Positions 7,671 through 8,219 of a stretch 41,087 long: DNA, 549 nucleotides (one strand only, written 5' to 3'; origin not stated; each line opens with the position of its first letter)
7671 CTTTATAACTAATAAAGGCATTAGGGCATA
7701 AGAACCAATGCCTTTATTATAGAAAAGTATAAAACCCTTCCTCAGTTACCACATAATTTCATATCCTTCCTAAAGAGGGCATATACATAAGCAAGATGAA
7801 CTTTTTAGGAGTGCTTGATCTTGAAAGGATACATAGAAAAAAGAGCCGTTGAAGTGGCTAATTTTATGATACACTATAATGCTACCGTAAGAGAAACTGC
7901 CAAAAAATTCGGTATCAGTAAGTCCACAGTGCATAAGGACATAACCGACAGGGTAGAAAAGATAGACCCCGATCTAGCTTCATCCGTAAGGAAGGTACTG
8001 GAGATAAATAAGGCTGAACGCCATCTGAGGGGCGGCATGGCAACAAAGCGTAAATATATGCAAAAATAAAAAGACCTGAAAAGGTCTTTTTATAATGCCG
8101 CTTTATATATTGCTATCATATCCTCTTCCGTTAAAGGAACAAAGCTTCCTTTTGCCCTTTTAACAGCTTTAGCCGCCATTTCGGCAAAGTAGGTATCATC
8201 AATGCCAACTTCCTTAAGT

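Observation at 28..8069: The ~7.7-kb island is bracketed by diverged direct repeats of the spoIIID promoter and first ~42 codons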

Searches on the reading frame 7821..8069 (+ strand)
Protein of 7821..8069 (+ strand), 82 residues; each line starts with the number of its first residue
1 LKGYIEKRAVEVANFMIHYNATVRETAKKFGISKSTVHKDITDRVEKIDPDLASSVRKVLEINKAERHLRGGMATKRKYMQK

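Call 10: find_related_loci(query=window:7821-8069:+, collection=genome_contigs, flank=10000)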
Query window:7821-8069:+ (82 aa) in genome_contigs; peptide patterns used: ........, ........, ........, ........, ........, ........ (x = any residue, [..] = any of these).
598 stretches matched a pattern (row limit reached: there are more); 520 encode a relative of the query (tblastn E <= 1e-3); the best 80 are kept; 80 distinct loci.
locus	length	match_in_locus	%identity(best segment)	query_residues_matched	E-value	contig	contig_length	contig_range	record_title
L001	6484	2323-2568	84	1-82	2e-43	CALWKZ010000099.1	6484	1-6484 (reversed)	MAG: uncultured Anaerotignum sp. isolate E09__bin48 genome assembly, contig: E09__k127_7408560, whole genome shotgun seq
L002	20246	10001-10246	83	1-82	3e-43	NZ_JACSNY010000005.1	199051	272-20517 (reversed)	Anaerotignum lactatifermentans strain An390 An390_contig-110_4, whole genome shotgun sequence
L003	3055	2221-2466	83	1-82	2e-43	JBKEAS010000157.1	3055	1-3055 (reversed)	MAG: Anaerotignum sp. isolate VLC_092 k121_11185722, whole genome shotgun sequence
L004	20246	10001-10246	83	1-82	4e-43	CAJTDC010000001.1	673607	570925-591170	Clostridia bacterium isolate A99_91_CP_DSS genome assembly, contig: MGBC000103.1, whole genome shotgun sequence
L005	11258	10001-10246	82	1-82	7e-43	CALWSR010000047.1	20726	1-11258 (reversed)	MAG: uncultured Clostridia bacterium isolate BRZ_BM__bin39 genome assembly, contig: BRZ_BM__NODE_3607_length_20726_cov_9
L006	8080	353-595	84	1-81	1e-42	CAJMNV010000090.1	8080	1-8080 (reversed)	TPA_asm: uncultured bacterium isolate ERR1430453-bin.41 genome assembly, contig: NODE_6746_length_8080_cov_5.818193, who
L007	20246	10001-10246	82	1-82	2e-42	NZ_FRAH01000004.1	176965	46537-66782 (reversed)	Anaerotignum lactatifermentans DSM 14214, whole genome shotgun sequence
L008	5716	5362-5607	79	1-82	8e-42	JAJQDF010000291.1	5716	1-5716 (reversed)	MAG: Clostridiales bacterium isolate MI.1_11 NODE_2800_length_5716_cov_7.050521, whole genome shotgun sequence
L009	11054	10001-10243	80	1-81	9e-42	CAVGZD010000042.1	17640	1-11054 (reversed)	Lachnospiraceae bacterium isolate H07636-L1_cleanbin_000007 genome assembly, contig: Spades_H07636-L1_contig_1760, whole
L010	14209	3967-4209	80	1-81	2e-41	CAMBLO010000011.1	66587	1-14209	MAG: uncultured Clostridia bacterium isolate SRR15732368_bin.3_metaWRAP_v1.3_MAG genome assembly, contig: ERZ9426318.149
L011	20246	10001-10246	79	1-82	2e-41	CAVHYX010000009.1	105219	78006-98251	Sodaliphilus sp. isolate G02653-L1_cleanbin_000018 genome assembly, contig: Spades_G02653-L1_contig_94, whole genome sho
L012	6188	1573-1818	80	1-82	1e-41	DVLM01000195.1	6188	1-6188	MAG TPA_asm: Candidatus Fimicola cottocaccae isolate ChiW9-1577 ChiW9__C97233_L6188_SRR5514659, whole genome shotgun seq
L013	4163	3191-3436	79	1-82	2e-41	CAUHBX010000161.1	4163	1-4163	MAG TPA_asm: uncultured Eubacteriales bacterium isolate SRR16280116_bin.38_MetaWRAP_v1.3_MAG genome assembly, contig: ER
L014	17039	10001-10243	80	1-81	3e-41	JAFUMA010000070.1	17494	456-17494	MAG: Anaerotignum sp. isolate RGIG4617 Roe_deer_Rectum-4__c265026, whole genome shotgun sequence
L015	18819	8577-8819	80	1-81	7e-41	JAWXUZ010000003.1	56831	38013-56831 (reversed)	MAG: Bacillota bacterium isolate FM_62_G117_IV NODE_207_length_56832_cov_4.220627, whole genome shotgun sequence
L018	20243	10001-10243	79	1-81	3e-40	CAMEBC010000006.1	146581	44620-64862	MAG: [Eubacterium] saphenum isolate SRR11489792_bin.3_metaWRAP_v1.3_MAG genome assembly, contig: ERZ11466811.44, whole g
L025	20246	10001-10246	74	1-82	2e-38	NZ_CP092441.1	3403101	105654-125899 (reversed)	Chakrabartyella piscis strain BP5G chromosome, complete genome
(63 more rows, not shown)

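Call 14: search_protein_families(library=pfam, proteins=[L018:1-222:+, L018:937-1434:+, L018:1466-2254:-, L018:2396-3325:+, L018:3322-3654:+, L018:3676-5028:+, L018:5041-5715:+, L018:5782-7488:+, L018:7507-9912:+, L018:10421-12598:+], max_evalue=0.001)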
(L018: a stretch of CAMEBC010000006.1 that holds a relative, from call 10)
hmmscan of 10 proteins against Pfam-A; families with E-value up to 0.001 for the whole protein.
L018:1-222:+ (73 aa): 1 family
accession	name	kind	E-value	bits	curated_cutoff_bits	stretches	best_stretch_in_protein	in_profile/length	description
PF00294.29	PfkB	-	1.2e-17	64.6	25.8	1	2-72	224-295/302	pfkB family carbohydrate kinase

L018:937-1434:+ (165 aa): 1 family
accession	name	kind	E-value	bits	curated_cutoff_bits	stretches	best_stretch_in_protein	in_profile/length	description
PF06949.16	DUF1292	-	3.8e-12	47.3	24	1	87-157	2-73/75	Protein of unknown function (DUF1292)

L018:1466-2254:- (262 aa): 0 families

L018:2396-3325:+ (309 aa): 1 family
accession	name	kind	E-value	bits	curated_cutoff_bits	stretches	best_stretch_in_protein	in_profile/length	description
PF00574.28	CLP_protease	-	2.7e-64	216.8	20.2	1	61-230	10-179/182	Clp protease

L018:3322-3654:+ (110 aa): 1 family
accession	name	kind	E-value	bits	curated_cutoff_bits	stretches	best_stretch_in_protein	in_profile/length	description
PF02534.20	T4SS-DNA_transf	-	6.7e-10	38.8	20.1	1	13-108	70-158/468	Type IV secretory system Conjugative DNA transfer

L018:3676-5028:+ (450 aa): 3 families
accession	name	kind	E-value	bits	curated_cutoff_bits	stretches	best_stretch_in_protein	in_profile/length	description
PF02534.20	T4SS-DNA_transf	-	3.4e-20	72.8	20.1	1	36-222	204-385/468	Type IV secretory system Conjugative DNA transfer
PF12696.13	TraG-D_C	-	6.5e-19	68.5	22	1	140-225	2-85/126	TraM recognition site of TraD and TraG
PF10412.15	TrwB_AAD_bind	-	8.1e-09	35.3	20.5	1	47-223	160-327/387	Type IV secretion-system coupling protein DNA-binding domain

L018:5041-5715:+ (224 aa): 0 families

L018:5782-7488:+ (568 aa): 0 families

L018:7507-9912:+ (801 aa): 1 family
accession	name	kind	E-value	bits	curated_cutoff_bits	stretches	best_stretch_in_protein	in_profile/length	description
PF00069.31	Pkinase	-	2.2e-11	44.1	31.7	1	173-335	100-257/263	Protein kinase domain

L018:10421-12598:+ (725 aa): 6 families
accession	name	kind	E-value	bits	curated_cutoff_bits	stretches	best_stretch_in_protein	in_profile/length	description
PF00270.35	DEAD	-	1.7e-23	83.6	26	1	222-400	3-162/167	DEAD/DEAH box helicase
PF04851.21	ResIII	-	3.9e-16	59.8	22.5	1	223-398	8-162/164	Type III restriction enzyme, res subunit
PF22590.2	Cas3-like_C_2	-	9e-13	48.9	27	1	453-557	4-105/106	CRISPR-associated nuclease/helicase Cas3, C-terminal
PF01966.28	HD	-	2.1e-07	31.6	22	1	18-100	3-90/116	HD domain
PF18766.7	SWI2_SNF2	-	6.6e-06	26.4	26.7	1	242-374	26-136/221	SWI2/SNF2 ATPase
PF18019.7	Cas3_HD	-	9.1e-06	26.3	23.1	1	19-116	41-148/207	Cas3, HD domain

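Call 20: search_protein_families(library=pfam, proteins=[L025:85-1938:+, L025:2358-2693:+, L025:2690-3544:+, L025:3632-4615:-, L025:5084-6601:-, L025:6951-8399:+, L025:8435-9856:+, L025:10302-11441:-, L018:1466-2254:-, L018:5782-7488:+], max_evalue=0.01)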
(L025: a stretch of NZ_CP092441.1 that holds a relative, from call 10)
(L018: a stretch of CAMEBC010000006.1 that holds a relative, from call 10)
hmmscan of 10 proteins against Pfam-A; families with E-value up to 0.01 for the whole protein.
L025:85-1938:+ (617 aa): 4 families
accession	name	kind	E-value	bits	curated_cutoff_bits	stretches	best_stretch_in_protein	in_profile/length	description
PF00359.27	PTS_EIIA_2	-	2.2e-21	76.8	27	1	477-612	2-141/144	Phosphoenolpyruvate-dependent sugar phosphotransferase system, EIIA 2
PF00874.25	PRD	-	5.9e-12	46.2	23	1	281-356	15-88/90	PRD domain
PF08279.18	HTH_11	-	0.00043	20.5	25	1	48-93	1-46/55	HTH domain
PF05043.19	Mga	-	0.00082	20.3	21.1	1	47-96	15-64/87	Mga helix-turn-helix domain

L025:2358-2693:+ (111 aa): 3 families
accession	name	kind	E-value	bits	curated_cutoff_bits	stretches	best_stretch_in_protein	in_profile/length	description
PF13518.12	HTH_28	-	3.7e-05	24.1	25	1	14-48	4-38/52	Helix-turn-helix domain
PF13384.12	HTH_23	-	0.0004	20.6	24.6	1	14-48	9-43/50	Homeodomain-like domain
PF00196.25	GerE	-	0.0055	16.7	23.5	1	9-49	4-44/57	Bacterial regulatory proteins, luxR family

L025:2690-3544:+ (284 aa): 4 families
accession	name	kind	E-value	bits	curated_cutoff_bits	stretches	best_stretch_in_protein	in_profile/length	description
PF00665.32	rve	-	1e-18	67.9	32.6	1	124-222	2-102/102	Integrase core domain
PF13333.12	rve_2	-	1.9e-13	50.8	22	1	229-279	1-52/56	Integrase core domain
PF13276.12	HTH_21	-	3e-13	50.2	28.1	1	49-102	6-60/60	HTH-like domain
PF13683.12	rve_3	-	2.6e-10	40.4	26.5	1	211-266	2-57/67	Integrase core domain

L025:3632-4615:- (327 aa): 1 family
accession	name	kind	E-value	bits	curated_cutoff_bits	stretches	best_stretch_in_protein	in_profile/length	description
PF13310.11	Virulence_RhuM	-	1.1e-102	343.1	33.7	1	61-302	1-246/252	Virulence protein RhuM family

L025:5084-6601:- (505 aa): 3 families
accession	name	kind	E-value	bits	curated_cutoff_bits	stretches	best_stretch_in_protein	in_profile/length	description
PF13751.12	DDE_Tnp_1_6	-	2.7e-25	89.5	25.1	1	321-439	1-124/125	Transposase DDE domain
PF05598.16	DUF772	-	1.8e-23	82.7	23.1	1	52-125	1-72/74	Transposase domain (DUF772)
PF01609.27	DDE_Tnp_1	-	1.5e-14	54.7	23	1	140-436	5-200/200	Transposase DDE domain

L025:6951-8399:+ (482 aa): 5 families
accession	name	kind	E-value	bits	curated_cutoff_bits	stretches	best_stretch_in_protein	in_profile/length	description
PF13173.12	AAA_14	-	2.8e-32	111.9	27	1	52-182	3-129/129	AAA domain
PF13635.12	DUF4143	-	2.5e-31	109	28.1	1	258-416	1-160/160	Domain of unknown function (DUF4143)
PF08279.18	HTH_11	-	0.0033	17.7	25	0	279-316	8-43/55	HTH domain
PF20720.3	nSTAND3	-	0.0067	16.6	27.2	0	38-85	7-51/155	Novel STAND NTPase 3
PF22558.3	REase-ARP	-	0.0088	16.1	27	0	391-425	118-152/270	Restriction Endonuclease associating with ARP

L025:8435-9856:+ (473 aa): 2 families
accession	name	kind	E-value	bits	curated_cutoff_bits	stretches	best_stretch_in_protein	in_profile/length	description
PF13306.12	LRR_5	-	2.6e-112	370.4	27.7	4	72-187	11-123/127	BspA type Leucine rich repeat region (6 copies)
PF13855.12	LRR_8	-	8.9e-17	61.1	27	1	175-218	12-56/61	Leucine rich repeat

L025:10302-11441:- (379 aa): 2 families
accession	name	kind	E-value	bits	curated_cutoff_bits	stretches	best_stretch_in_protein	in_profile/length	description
PF01546.33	Peptidase_M20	-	1.1e-39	137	24.6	1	70-377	1-205/206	Peptidase family M20/M25/M40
PF07687.19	M20_dimer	-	9.2e-09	35.7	21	1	184-280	9-105/107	Peptidase dimerisation domain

L018:1466-2254:- (262 aa): 0 families

L018:5782-7488:+ (568 aa): 0 families

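Call 23: find_related_loci(query=window:7821-8069:+, collection=viral_contigs, flank=10000)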
Query window:7821-8069:+ (82 aa) in viral_contigs; peptide patterns used: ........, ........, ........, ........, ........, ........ (x = any residue, [..] = any of these).
14 stretches matched a pattern; 2 encode a relative of the query (tblastn E <= 1e-3); 2 distinct loci.
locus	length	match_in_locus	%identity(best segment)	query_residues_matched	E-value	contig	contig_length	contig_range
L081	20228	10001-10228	54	4-79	3e-25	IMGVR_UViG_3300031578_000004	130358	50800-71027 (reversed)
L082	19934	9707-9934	49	4-79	4e-20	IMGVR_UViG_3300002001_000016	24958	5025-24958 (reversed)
